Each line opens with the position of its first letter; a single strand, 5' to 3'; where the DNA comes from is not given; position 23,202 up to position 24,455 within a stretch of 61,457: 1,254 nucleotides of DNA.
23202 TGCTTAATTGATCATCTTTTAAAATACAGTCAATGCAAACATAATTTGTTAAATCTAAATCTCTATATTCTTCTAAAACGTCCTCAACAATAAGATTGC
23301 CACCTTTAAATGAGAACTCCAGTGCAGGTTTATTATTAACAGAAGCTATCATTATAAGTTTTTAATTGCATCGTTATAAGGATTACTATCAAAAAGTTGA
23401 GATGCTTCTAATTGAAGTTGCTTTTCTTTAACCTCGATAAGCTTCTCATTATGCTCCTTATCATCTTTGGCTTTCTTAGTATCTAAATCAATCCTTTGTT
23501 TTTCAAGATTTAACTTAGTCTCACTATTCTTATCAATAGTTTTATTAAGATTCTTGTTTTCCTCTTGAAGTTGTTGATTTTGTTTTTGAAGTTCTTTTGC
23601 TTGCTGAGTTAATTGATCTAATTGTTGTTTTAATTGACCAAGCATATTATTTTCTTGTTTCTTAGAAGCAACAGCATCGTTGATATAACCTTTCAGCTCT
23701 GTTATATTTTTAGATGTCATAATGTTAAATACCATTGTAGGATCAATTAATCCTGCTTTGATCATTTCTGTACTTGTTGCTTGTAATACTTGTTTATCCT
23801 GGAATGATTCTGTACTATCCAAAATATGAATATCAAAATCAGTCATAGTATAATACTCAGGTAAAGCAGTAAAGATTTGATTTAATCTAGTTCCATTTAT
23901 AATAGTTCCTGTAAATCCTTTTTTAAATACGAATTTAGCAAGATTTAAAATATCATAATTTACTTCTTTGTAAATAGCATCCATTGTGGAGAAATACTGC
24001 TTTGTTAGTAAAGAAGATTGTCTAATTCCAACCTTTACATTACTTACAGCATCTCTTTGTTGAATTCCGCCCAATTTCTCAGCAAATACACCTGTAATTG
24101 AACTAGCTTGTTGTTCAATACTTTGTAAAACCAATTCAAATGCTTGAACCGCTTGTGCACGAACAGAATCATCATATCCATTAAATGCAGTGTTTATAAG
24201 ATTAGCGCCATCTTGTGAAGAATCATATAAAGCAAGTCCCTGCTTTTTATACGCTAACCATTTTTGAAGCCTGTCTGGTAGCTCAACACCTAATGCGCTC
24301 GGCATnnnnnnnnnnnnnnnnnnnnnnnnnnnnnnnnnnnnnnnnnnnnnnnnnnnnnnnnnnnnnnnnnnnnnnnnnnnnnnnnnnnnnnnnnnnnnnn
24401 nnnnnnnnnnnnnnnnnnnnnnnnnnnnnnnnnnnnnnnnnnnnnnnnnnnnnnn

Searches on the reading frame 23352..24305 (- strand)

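Call 72: search_protein_families(library=pfam, proteins=[window:23352-24305:-], max_evalue=0.01)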
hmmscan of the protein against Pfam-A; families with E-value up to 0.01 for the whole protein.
window:23352-24305:- (317 aa): 2 families
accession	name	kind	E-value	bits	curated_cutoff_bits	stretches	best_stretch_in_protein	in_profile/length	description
PF16510.12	P22_portal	-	1.6e-05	24.1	26.1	1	49-253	367-587/594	Phage P22-like portal protein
PF14942.11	Muted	-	0.0027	18.4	26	1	198-298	45-141/146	Organelle biogenesis, Muted-like protein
